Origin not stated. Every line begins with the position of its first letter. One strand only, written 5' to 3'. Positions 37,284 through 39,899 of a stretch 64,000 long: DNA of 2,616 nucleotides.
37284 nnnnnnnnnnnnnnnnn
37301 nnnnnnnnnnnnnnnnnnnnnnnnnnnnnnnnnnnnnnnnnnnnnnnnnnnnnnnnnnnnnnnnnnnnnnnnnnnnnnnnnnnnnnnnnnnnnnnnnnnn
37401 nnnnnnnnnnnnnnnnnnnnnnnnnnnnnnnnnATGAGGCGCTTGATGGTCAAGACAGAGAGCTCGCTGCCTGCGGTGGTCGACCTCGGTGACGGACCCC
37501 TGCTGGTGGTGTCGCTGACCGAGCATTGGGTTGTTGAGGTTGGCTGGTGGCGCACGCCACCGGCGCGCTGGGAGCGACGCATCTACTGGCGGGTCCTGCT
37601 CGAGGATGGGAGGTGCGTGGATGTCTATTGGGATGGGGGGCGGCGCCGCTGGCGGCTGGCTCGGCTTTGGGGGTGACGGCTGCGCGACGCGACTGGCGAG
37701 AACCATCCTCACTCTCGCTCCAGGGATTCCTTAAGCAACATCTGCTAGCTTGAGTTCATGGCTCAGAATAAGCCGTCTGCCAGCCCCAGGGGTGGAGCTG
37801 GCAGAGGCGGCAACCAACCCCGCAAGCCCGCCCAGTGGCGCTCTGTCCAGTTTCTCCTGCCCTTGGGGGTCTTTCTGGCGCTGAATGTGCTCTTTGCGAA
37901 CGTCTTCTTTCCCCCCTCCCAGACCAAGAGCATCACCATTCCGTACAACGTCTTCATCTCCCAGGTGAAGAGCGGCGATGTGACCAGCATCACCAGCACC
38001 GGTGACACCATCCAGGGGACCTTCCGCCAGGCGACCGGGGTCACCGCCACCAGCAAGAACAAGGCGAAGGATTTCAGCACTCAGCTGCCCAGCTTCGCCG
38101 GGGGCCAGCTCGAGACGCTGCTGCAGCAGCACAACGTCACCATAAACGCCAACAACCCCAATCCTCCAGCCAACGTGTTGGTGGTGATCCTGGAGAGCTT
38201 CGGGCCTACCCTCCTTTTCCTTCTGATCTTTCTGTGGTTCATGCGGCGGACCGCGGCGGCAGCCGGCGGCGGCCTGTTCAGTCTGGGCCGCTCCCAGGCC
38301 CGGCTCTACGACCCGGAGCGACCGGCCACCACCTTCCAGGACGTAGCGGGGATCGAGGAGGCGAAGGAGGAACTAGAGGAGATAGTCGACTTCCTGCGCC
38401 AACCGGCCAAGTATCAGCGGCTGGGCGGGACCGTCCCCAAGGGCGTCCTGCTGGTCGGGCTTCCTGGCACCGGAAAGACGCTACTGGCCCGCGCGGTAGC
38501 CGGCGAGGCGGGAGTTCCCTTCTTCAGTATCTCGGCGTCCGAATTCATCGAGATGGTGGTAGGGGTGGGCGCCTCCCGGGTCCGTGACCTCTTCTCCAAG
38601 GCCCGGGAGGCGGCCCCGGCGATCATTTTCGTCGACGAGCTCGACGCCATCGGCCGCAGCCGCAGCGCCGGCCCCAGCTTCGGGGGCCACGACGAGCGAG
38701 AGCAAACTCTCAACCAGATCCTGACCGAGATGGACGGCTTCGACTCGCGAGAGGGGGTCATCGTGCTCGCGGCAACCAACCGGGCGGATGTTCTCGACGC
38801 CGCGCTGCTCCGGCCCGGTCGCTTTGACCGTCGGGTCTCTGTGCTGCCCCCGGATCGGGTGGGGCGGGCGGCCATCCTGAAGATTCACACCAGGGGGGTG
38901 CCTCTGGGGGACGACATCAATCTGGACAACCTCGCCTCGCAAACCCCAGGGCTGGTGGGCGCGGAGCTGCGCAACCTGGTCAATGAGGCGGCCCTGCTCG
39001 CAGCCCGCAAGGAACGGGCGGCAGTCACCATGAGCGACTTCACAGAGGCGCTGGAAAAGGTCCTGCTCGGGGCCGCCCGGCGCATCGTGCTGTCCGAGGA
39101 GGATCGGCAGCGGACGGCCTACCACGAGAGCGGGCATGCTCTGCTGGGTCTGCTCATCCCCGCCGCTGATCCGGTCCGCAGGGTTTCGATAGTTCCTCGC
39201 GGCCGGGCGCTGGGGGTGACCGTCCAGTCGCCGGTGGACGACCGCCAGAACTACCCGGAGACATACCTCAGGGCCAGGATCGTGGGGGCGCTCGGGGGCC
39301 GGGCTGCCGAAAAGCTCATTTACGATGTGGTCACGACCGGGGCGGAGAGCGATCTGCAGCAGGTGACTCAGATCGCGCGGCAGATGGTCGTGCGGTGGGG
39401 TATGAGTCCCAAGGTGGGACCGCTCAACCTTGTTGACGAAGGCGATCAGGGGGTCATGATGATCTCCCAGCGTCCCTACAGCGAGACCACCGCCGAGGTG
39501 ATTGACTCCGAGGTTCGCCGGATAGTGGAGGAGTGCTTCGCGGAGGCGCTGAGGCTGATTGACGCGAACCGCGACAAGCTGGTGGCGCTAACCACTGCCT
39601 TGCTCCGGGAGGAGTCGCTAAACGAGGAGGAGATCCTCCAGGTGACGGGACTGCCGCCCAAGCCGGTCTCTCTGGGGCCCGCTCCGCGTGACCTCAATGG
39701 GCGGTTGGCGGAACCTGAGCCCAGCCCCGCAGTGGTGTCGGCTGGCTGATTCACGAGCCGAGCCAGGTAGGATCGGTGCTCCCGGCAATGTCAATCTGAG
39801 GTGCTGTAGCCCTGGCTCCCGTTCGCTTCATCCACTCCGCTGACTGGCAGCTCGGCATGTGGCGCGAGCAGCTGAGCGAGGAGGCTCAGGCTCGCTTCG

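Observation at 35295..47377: Split and expanded SOS mutasome locus: imuA-imuB-orf80 | ftsH | sbcD/sbcC-like | dnaE2, all co-directional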

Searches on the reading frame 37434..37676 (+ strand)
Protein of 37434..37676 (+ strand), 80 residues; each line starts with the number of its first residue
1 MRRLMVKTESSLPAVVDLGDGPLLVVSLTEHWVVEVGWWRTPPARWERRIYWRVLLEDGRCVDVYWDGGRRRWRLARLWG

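Call 3: search_protein_families(library=pfam, proteins=[window:37434-37676:+])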
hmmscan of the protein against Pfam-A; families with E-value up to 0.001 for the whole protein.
window:37434-37676:+ (80 aa): 1 family
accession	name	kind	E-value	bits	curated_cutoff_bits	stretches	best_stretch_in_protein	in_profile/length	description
PF20114.4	DUF6504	-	0.00017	22.2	24.2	1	12-78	26-101/103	Domain of unknown function (DUF6504)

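Call 4: search_protein_families(library=ncbifam, proteins=[window:37434-37676:+])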
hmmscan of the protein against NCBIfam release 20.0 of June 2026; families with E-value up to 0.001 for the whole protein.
window:37434-37676:+ (80 aa): 0 families

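Call 30: search_protein_families(library=pfam, alignment_id=A2, max_evalue=0.01)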
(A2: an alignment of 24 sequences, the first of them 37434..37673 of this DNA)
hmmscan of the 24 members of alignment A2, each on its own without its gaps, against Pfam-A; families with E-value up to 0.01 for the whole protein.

A. member 1, window:37434-37673:+ (80 aa): 1 family
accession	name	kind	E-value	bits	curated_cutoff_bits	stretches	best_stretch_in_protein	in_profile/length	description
PF20114.4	DUF6504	-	0.00017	22.2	24.2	1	12-78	26-101/103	Domain of unknown function (DUF6504)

B. families by the number of members that match (of 24 scanned): 1 family
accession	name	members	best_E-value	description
PF20114.4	DUF6504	21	2e-07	Domain of unknown function (DUF6504)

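Call 31: find_homologous_proteins(query=A2, max_evalue=0.001)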
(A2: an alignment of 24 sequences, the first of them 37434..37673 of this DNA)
Query A2 (24 sequences) (80 aa, profile of the alignment): 205 proteins with E <= 0.001 among 2853 candidates; the best 120 are listed.
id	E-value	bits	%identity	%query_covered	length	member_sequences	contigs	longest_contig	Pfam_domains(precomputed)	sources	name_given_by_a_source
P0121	2.2e-31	125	45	98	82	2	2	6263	PF20114.5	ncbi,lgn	ncbi:MAG TPA: DUF6504 family protein [Candidatus Dormibacteraeota bacterium]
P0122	2.3e-31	125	45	100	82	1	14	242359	PF20114.5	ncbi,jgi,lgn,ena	jgi:hypothetical protein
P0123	2.8e-31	125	46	100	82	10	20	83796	PF20114.5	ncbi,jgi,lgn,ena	jgi:hypothetical protein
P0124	3.8e-31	124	46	100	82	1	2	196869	PF20114.5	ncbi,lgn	ncbi:MAG: DUF6504 family protein [Candidatus Dormibacteria bacterium]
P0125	4.0e-31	124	46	100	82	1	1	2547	PF20114.5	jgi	jgi:hypothetical protein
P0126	1.7e-30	122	51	98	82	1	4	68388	-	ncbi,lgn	ncbi:MAG: DUF6504 family protein [Candidatus Dormibacteria bacterium]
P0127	2.8e-30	122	51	85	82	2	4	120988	PF20114.5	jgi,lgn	jgi:hypothetical protein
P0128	4.7e-30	121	50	85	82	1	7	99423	PF20114.5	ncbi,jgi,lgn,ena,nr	ncbi:MAG TPA: DUF6504 family protein [Candidatus Dormibacteraeota bacterium]|nr:DUF6504 family prote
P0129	4.8e-30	121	46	86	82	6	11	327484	PF20114.5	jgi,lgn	jgi:hypothetical protein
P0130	5.5e-30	121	51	85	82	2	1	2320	-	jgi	jgi:hypothetical protein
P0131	8.2e-30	120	44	100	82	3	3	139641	PF20114.5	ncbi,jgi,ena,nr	ncbi:MAG TPA: DUF6504 family protein [Candidatus Nanopelagicaceae bacterium]|nr:DUF6504 family prote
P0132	8.7e-30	120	49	89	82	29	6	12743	-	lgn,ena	-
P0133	1.1e-29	120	51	85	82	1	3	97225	PF20114.5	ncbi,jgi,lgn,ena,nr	ncbi:MAG TPA: DUF6504 family protein [Candidatus Acidoferrales bacterium]|nr:DUF6504 family protein 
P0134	1.5e-29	119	49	85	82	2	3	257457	PF20114.5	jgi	-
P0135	2.0e-29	119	51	98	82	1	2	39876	-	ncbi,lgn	ncbi:MAG: hypothetical protein ACRENV_03190 [Candidatus Dormibacteria bacterium]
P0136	3.4e-29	118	48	100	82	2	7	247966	PF20114.5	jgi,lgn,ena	jgi:hypothetical protein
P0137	4.1e-29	118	50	90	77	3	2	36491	PF20114.5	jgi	-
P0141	1.1e-28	117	52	83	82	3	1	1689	PF20114.5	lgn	-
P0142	1.6e-28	116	54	100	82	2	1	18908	PF20114.5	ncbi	-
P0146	2.3e-27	112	57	96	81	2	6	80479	PF20114.5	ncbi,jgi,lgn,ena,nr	ncbi:MAG: hypothetical protein M0027_07135 [Candidatus Dormibacteraeota bacterium]|jgi:hypothetical 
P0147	2.5e-26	109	52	96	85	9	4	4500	PF20114.5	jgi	jgi:hypothetical protein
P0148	3.8e-26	108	56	100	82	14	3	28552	PF20114.5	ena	-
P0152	1.6e-25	106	57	96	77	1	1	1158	PF20114.5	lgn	-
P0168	3.0e-19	86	41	99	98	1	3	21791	PF20114.5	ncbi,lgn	-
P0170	1.2e-11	62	39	85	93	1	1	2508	PF20114.5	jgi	jgi:protein ImuB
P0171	1.3e-11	62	47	74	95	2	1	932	PF20114.5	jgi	-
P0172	4.2e-11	60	51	76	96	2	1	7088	PF20114.5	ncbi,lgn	-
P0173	4.2e-11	60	50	83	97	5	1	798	PF20114.5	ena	-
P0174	6.6e-11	60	43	81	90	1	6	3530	PF20114.5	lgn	-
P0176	1.3e-10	59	48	81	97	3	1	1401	PF20114.5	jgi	jgi:endonuclease/exonuclease/phosphatase (EEP) superfamily protein YafD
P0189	2.0e-9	55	44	78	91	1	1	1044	PF20114.5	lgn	-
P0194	6.5e-9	53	41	76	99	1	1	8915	-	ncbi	ncbi:MAG: hypothetical protein ACE5IZ_01380 [Dehalococcoidia bacterium]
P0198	9.8e-9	53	42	86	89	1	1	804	PF20114.5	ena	-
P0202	1.3e-8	52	39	70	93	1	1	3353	PF20114.5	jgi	jgi:protein ImuB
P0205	1.6e-8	52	42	81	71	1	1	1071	PF20114.5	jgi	-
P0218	4.9e-8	50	39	84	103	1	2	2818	PF20114.5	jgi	jgi:hypothetical protein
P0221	5.9e-8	50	36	74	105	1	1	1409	PF20114.5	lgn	-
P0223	6.0e-8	50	37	81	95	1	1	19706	-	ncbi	-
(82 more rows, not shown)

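Call 36: search_protein_families(library=padloc, proteins=[window:37434-37676:+], max_evalue=0.001)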
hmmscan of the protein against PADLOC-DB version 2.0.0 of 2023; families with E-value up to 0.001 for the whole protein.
window:37434-37676:+ (80 aa): 0 families

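Call 49: find_encoding_contigs(protein=P0223, flank=8000, max_places=2)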
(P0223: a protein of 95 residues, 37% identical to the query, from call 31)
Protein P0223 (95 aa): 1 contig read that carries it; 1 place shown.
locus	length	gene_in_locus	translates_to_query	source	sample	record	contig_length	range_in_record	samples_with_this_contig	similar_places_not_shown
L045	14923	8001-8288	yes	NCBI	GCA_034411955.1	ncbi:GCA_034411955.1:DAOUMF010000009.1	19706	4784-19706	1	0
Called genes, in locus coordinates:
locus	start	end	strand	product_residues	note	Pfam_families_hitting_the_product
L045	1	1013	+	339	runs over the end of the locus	PF19587:DUF6094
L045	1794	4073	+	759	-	PF04851:ResIII (faint), PF00271:Helicase_C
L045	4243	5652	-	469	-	-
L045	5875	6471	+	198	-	-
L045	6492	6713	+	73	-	-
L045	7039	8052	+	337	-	PF00817:IMS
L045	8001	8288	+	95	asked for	-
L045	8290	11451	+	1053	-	PF02811:PHP, PF07733:DNA_pol3_alpha, PF17657:DNA_pol3_finger, PF14579:HHH_6, PF01336:tRNA_anti-codon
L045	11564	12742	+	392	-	PF01717:Meth_synt_2 (faint)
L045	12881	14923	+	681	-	?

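Call 50: find_encoding_contigs(protein=P0194, flank=8000, max_places=2)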
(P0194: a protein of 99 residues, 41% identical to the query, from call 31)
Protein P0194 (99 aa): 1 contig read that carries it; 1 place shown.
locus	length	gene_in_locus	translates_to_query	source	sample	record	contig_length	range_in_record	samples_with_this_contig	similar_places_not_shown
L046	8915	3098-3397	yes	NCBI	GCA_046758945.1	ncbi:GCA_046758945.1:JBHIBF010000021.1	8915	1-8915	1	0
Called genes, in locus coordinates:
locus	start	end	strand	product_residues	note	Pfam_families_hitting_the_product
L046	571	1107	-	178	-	-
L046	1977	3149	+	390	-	PF00817:IMS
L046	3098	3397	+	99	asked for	-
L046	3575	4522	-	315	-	PF12911:OppC_N, PF00528:BPD_transp_1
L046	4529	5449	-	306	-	PF19300:BPD_transp_1_N (weak), PF00528:BPD_transp_1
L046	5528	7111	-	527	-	PF00496:SBP_bac_5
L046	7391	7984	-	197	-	PF17248:DUF5317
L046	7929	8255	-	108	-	-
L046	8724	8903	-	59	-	PF03704:BTAD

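Call 71: predict_structure(alignment_id=A6)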
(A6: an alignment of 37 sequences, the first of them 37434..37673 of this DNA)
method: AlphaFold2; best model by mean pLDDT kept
length: 80 residues; sequences in the alignment: 37
mean_pLDDT: 88.6   pTM: 0.75
mean pLDDT of the five models: 88.6, 87.7, 87.1, 87.0, 85.7
residues with pLDDT >= 90: 54; 70-90: 17; 50-70: 9; < 50: 0
segments of 3 or more residues with pLDDT < 50: none
pLDDT, mean of each block of 10 residues (from residue 1): 87 94 96 79 74 96 92 91
secondary structure, 60 per line:
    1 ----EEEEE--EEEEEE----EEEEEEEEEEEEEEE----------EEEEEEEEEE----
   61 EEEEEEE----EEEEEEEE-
elements in order: E5-9 E12-17 E22-36 E47-56 E61-67 E72-79
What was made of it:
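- On ImuB-C / DUF6504: The AF2 model has six strands and pLDDT 88.6 (call 71).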

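Call 74: fold_search(model_id=the predicted structure, library=pdb)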
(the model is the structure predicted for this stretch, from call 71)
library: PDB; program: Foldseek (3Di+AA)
matches with E <= 10: 431; with E <= 0.001: 0
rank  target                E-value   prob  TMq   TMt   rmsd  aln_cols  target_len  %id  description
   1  6q0r_C                1.3e-01  0.57  0.29  0.17   5.4        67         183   12  Structure of DDB1-DDA1-DCAF15 complex bound to E7820 and RBM39 (released 2019-11-13)
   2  6q0v_C                1.6e-01  0.57  0.28  0.16   5.7        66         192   12  Structure of DDB1-DDA1-DCAF15 complex bound to tasisulam and RBM39 (released 2019-11-13)
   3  5z1p_D                3.5e-01  0.89  0.47  0.43   3.3        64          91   16  Structural basis of the improved sweetness and stability of the single-chain sweet-tasting protein monellin (MNEI) (released 2018-02-21)
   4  7snr_A                4.4e-01  0.33  0.33  0.19  12.2        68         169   18  2.00A Resolution Structure of NanoLuc Luciferase (released 2022-11-16)
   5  8jz1_B                4.6e-01  0.85  0.47  0.41   3.2        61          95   15  Crystal structure of a single-chain monellin mutant C41V (released 2023-10-11)
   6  8jz0_B                4.9e-01  0.84  0.47  0.42   3.3        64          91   16  Crystal structure of a single-chain monellin mutant C41A (released 2023-10-11)
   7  3pyj                  4.9e-01  0.84  0.47  0.41   3.8        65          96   17  Reduced sweetness of a monellin (MNEI) mutant results from increased protein flexibility and disruption of a distant pol (released 2011-04-06)
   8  1fa3_MODEL_1_A        5.7e-01  0.57  0.40  0.35   3.8        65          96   14  SOLUTION STRUCTURE OF MNEI, A SWEET PROTEIN (released 2000-11-16)
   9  5lc6_B                5.7e-01  0.30  0.32  0.30   5.1        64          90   16  Crystal structure of a single chain monellin mutant: Q28K/C41S/Y65R-MNEI (released 2016-10-05)
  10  5lc6_A                6.7e-01  0.77  0.47  0.42   3.3        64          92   16  Crystal structure of a single chain monellin mutant: Q28K/C41S/Y65R-MNEI (released 2016-10-05)
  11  8q0r_AAA              7.1e-01  0.80  0.48  0.42   3.6        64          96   17  X-ray structure of MNEI mutant Mut9 (E23A, C41A, Y65R, S76Y) (released 2024-02-07)
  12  6l44_A                7.5e-01  0.47  0.40  0.36   4.0        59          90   15  Monomeric structure of monellin loop1 mutant with QVPAG motif (released 2021-04-21)
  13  5lc7_B                7.9e-01  0.80  0.47  0.41   3.7        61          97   15  Crystal structure of a single chain monellin mutant: E23Q/Q28K/C41S/Y65R-MNEI (released 2016-10-05)
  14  8y6p                  8.4e-01  0.21  0.36  0.04   9.2        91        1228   14  Structure of the auto-inhibited Dark monomer (released 2024-04-10)
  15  7sns_C                9.3e-01  0.23  0.32  0.18  11.9        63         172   19  1.55A Resolution Structure of NanoLuc Luciferase (released 2022-11-16)
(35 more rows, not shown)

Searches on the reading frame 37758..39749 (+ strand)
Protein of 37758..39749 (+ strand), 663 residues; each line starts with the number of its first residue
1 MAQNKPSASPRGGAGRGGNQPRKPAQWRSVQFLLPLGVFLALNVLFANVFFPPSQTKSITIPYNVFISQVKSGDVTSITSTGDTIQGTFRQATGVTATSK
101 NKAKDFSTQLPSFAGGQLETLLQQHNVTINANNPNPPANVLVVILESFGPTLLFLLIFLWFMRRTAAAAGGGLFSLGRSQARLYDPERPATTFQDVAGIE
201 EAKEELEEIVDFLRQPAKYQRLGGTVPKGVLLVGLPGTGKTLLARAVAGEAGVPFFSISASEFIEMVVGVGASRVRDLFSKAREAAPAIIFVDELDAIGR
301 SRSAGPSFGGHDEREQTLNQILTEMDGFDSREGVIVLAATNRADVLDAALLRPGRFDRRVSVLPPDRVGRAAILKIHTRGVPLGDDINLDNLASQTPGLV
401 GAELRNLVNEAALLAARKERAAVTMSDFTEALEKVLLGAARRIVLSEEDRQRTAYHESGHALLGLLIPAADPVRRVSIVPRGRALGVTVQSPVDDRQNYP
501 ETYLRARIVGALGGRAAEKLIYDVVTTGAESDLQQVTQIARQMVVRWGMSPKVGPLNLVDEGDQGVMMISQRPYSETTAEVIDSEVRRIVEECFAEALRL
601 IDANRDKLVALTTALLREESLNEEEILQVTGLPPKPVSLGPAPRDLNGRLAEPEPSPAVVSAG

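Call 3: search_protein_families(library=pfam, proteins=[window:37758-39749:+])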
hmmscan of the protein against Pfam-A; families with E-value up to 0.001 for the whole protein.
window:37758-39749:+ (663 aa): 8 families
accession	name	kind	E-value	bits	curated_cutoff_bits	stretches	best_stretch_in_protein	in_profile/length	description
PF01434.24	Peptidase_M41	-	8.9e-66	221.8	29.9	1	444-629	2-191/191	Peptidase family M41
PF00004.35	AAA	-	9.6e-43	146.2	21.2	1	230-361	1-128/131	ATPase family associated with various cellular activities (AAA)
PF17862.7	AAA_lid_3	-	2.6e-15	56.1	27.2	1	386-430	1-45/45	AAA+ lid domain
PF06480.20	FtsH_ext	-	2.5e-10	40.9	25.5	1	33-134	2-103/103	FtsH Extracellular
PF13191.12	AAA_16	-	1.7e-05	25.8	32.6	1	224-352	21-153/167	AAA ATPase domain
PF06068.19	TIP49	-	2.2e-05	24.3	23.8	1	194-264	24-89/347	TIP49 P-loop domain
PF13671.12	AAA_33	-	0.0004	21.1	27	0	230-277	2-47/143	AAA domain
PF07728.20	AAA_5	-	0.00052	20.5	22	0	229-351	1-136/139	AAA domain (dynein-related subfamily)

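Call 4: search_protein_families(library=ncbifam, proteins=[window:37758-39749:+])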
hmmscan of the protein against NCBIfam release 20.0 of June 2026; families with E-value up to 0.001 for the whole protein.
window:37758-39749:+ (663 aa): 19 families
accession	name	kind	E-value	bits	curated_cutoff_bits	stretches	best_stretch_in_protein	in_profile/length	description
TIGR01241.2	FtsH_fam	equivalog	2.4e-226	753.2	600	1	42-626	6-598/598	ATP-dependent zinc metalloprotease FtsH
NF008004.0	PRK10733.1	equivalog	2.1e-171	571.1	1008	1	38-626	7-589/644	ATP-dependent zinc metalloprotease FtsH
NF003069.1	PRK03992.1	subfamily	1.9e-87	293.9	500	1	187-436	124-373/379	proteasome-activating nucleotidase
TIGR01242.2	TIGR01242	subfamily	1.1e-83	281.3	500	1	187-437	107-357/362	proteasome-activating nucleotidase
NF047747.1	PrtsmActNtasePan2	equivalog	4.6e-72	243.4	700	1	187-435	144-392/397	proteasome-activating nucleotidase Pan2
TIGR01243.1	CDC48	subfamily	3.8e-71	240.4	802.65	1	187-425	446-682/733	CDC48 family AAA ATPase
NF047748.1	PrtsmActNtasePan1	equivalog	5.8e-70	236.3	750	1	187-435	141-389/405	proteasome-activating nucleotidase Pan1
NF041006.2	cell_div_CdvC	equivalog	1.6e-40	139.2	650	1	187-433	96-347/370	cell division protein CdvC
TIGR03689.1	pup_AAA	equivalog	1.9e-37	129.2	504.75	1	186-425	174-422/512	proteasome ATPase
NF042959.1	IteA_antiphage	equivalog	1.4e-29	103.4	510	1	179-431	77-320/367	anti-phage ATPase IteA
NF003229.0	PRK04195.1-5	equivalog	5.9e-10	38.4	280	1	188-301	12-118/413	replication factor C large subunit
NF003230.0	PRK04195.1-6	equivalog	8.2e-07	28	441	1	191-300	11-111/494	replication factor C large subunit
TIGR00390.1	hslU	equivalog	1.2e-05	24.4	362.45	1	225-282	45-104/441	ATP-dependent protease ATPase subunit HslU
NF003745.1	PRK05342.1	equivalog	4.2e-05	22.6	359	1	230-302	112-190/418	ATP-dependent Clp protease ATP-binding subunit ClpX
NF006015.0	PRK08154.1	subfamily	9.1e-05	21.7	204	1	203-279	112-186/314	anaerobic benzoate catabolism transcriptional regulator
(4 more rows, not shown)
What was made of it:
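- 37758..39749 (+): ftsH: AAA+ zinc metalloprotease with all catalytic motifs intact. TIGR01241, 753 bits against a cut-off of 600 (call 4).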

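Call 12: find_encoding_contigs(protein=window:37758-39749:+, flank=10000, max_places=6)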
Protein window:37758-39749:+ (663 aa): 6 contigs read that carry it; 3 places shown.
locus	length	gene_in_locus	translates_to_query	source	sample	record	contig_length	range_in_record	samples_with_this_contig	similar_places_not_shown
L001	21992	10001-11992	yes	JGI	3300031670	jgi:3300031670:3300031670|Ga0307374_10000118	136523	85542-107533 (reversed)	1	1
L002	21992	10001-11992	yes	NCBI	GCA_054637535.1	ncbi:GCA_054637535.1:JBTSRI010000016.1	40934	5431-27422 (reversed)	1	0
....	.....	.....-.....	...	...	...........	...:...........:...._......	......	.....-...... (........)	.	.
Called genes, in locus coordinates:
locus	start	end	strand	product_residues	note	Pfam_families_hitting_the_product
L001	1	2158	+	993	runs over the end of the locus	PF00580:UvrD-helicase, PF12705:PDDEXK_1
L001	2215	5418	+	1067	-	PF00580:UvrD-helicase, PF13245:AAA_19, PF13604:AAA_30 (faint), PF13361:UvrD_C, PF13538:UvrD_C_2 (faint), PF12705:PDDEXK_1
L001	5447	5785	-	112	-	PF14864:Alkyl_sulf_C, PF02036:SCP2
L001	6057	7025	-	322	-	PF01073:3Beta_HSD, PF01370:Epimerase, PF04321:RmlD_sub_bind, PF05368:NmrA, PF07993:NAD_binding_4 (faint), PF13460:NAD_binding_10, PF16363:GDP_Man_Dehyd (weak)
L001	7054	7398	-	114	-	PF00216:Bac_DNA_binding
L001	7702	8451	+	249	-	-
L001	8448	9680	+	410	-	PF00817:IMS, PF26169:HHH_XRCC3_RpoA (weak)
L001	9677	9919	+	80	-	-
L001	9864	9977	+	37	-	-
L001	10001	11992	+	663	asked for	PF06480:FtsH_ext, PF06068:TIP49 (faint), PF00004:AAA, PF17862:AAA_lid_3, PF01434:Peptidase_M41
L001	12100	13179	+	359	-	PF00149:Metallophos (weak)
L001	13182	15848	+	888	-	PF02463:SMC_N, PF13175:AAA_15 (weak), PF13476:AAA_23, PF13555:AAA_29 (weak)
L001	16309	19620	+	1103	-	PF02811:PHP, PF07733:DNA_pol3_alpha, PF17657:DNA_pol3_finger, PF14579:HHH_6, PF01336:tRNA_anti-codon (weak)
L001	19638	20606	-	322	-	PF13593:SBF_like, PF01758:SBF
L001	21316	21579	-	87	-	PF05768:Glrx-like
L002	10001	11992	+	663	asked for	PF06480:FtsH_ext, PF06068:TIP49 (faint), PF00004:AAA, PF17862:AAA_lid_3, PF01434:Peptidase_M41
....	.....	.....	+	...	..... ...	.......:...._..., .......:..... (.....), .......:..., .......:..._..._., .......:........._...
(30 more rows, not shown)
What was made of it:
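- The neighbourhood also holds adnAB-like genes (calls 3, 12). The source is a MAG (call 12).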
